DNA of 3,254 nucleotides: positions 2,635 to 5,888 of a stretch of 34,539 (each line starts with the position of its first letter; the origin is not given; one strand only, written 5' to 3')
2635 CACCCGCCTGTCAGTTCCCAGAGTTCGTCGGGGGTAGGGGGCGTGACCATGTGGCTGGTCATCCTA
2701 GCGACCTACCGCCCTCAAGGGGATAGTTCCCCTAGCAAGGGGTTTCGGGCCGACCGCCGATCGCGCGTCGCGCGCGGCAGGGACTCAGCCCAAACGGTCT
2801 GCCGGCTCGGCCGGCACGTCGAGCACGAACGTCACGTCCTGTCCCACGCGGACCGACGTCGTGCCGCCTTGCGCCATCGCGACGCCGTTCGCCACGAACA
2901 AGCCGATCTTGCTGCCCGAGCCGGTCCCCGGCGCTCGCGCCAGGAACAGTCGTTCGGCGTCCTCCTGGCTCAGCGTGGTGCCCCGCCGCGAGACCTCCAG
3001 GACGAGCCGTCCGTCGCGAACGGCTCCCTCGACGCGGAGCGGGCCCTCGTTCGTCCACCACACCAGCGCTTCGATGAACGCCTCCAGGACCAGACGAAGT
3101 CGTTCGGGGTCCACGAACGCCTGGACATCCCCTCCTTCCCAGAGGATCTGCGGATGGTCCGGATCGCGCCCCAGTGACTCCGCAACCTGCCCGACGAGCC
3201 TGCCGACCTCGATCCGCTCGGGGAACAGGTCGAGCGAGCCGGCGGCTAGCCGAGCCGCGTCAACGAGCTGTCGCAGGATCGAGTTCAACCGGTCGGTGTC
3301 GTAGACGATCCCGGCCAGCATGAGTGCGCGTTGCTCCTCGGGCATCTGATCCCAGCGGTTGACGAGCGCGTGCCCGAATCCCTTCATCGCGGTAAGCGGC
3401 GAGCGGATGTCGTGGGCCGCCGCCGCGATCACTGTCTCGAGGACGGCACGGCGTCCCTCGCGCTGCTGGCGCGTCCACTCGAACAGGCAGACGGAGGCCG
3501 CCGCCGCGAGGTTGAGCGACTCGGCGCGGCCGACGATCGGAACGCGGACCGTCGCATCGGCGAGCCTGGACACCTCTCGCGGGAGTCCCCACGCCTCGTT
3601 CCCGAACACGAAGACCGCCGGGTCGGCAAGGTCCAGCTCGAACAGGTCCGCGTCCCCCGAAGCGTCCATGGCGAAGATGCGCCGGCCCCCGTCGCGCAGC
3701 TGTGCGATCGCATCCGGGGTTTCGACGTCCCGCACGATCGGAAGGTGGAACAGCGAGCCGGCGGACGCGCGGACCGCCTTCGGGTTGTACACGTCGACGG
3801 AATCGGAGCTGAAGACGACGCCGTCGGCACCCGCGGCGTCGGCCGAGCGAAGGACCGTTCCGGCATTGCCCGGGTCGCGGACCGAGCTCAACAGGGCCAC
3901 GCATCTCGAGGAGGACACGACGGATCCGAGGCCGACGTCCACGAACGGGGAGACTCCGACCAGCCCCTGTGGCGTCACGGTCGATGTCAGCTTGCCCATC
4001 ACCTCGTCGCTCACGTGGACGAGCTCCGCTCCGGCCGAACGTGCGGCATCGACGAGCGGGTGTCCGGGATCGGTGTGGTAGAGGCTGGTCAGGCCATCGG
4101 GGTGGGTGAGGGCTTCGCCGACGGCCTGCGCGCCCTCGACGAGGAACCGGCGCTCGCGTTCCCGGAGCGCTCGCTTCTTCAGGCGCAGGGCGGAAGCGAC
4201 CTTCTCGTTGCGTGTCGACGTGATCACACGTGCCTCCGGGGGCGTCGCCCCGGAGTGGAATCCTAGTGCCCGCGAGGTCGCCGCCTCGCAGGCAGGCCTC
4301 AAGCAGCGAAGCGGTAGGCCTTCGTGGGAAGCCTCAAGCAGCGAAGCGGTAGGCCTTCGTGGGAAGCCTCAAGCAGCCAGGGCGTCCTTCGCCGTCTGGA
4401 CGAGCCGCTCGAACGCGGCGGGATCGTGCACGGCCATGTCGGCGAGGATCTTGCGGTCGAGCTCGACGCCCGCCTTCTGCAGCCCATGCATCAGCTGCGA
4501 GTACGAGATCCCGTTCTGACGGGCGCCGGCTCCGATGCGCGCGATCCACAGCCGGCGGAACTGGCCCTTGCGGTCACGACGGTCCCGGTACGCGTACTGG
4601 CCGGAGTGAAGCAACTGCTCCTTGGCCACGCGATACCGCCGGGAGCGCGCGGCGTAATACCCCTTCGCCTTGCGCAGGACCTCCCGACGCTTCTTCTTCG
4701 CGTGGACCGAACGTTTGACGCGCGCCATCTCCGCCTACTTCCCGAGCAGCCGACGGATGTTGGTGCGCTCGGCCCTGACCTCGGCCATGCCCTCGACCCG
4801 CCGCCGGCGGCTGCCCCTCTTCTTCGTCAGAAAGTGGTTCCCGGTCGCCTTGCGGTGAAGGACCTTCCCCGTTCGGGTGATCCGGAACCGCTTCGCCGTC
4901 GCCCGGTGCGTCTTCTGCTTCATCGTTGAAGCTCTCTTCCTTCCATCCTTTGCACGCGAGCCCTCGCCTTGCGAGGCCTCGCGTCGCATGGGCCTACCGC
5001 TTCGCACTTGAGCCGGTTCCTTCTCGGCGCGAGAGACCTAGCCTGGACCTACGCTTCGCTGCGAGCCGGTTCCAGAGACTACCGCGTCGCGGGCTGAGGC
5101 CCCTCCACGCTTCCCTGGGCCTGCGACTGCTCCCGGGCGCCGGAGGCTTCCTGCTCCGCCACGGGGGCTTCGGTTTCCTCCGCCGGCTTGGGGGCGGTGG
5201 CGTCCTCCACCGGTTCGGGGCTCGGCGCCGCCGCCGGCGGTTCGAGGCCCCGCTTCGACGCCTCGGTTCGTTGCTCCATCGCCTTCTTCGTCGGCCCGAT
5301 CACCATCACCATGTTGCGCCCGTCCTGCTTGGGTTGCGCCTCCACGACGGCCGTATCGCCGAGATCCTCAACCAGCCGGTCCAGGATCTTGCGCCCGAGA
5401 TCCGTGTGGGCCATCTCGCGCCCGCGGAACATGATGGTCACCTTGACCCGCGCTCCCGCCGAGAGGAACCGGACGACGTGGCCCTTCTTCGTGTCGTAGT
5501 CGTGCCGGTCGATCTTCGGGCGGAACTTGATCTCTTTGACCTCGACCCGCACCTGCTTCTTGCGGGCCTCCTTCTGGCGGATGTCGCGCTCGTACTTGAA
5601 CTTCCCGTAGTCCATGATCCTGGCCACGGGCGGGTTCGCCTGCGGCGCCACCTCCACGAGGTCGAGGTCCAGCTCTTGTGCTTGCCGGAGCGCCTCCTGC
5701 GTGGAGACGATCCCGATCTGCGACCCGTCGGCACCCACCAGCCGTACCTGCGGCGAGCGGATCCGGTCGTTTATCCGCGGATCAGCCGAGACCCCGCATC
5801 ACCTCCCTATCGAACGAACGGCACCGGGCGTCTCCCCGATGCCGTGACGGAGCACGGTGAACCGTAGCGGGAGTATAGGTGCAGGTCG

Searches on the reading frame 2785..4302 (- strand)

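Call 80: search_protein_families(library=pfam, proteins=[window:2785-4302:-], max_evalue=0.00001)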
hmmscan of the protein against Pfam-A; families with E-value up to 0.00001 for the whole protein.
window:2785-4302:- (505 aa): 5 families
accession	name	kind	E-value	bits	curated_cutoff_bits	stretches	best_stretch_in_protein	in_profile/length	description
PF00588.24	SpoU_methylase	-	9.1e-37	126.7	29.7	1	136-274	4-142/142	SpoU rRNA Methylase family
PF22435.1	MRM3-like_sub_bind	-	1.4e-13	51.5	27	1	32-116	1-84/84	MRM3-like substrate binding domain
PF00512.31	HisKA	-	2.1e-09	37.7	26.9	1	289-355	3-66/66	His Kinase A (phospho-acceptor) domain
PF08032.17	SpoU_sub_bind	-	9.9e-07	29.4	22.8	1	54-116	1-68/76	RNA 2'-O ribose methyltransferase substrate binding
PF02518.31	HATPase_c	-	5.3e-06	27.3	26.4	0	398-497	2-108/111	Histidine kinase-, DNA gyrase B-, and HSP90-like ATPase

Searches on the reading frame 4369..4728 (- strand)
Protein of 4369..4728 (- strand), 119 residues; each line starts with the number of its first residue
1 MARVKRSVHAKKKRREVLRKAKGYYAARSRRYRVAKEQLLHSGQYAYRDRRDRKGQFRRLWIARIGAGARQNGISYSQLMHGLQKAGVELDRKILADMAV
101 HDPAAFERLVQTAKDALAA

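Call 67: find_encoding_contigs(protein=window:4369-4728:-, flank=10000, max_places=10)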
Protein window:4369-4728:- (119 aa): 1 contig read that carries it; 1 place shown.
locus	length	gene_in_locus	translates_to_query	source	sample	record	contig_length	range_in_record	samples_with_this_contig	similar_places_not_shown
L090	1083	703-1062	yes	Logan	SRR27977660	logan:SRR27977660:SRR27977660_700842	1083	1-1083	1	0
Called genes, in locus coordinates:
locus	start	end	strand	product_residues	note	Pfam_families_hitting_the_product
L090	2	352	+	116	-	?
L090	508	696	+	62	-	PF01632:Ribosomal_L35p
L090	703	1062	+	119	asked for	PF00453:Ribosomal_L20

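Call 80: search_protein_families(library=pfam, proteins=[window:4369-4728:-], max_evalue=0.00001)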
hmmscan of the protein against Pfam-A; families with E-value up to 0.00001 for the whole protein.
window:4369-4728:- (119 aa): 1 family
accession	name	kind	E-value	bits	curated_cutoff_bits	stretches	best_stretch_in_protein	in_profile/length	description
PF00453.23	Ribosomal_L20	-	1.6e-43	147.6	30.8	1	3-109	1-107/107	Ribosomal protein L20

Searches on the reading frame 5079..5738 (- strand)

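Call 80: search_protein_families(library=pfam, proteins=[window:5079-5738:-], max_evalue=0.00001)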
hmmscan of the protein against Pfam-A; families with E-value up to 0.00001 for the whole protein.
window:5079-5738:- (219 aa): 2 families
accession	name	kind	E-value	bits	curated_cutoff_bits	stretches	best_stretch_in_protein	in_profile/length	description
PF00707.27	IF3_C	-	3e-36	123.7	34.8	1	65-149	1-85/86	Translation initiation factor IF-3, C-terminal domain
PF05198.21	IF3_N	-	9.3e-25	87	26.9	1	2-58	14-70/70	Translation initiation factor IF-3, N-terminal domain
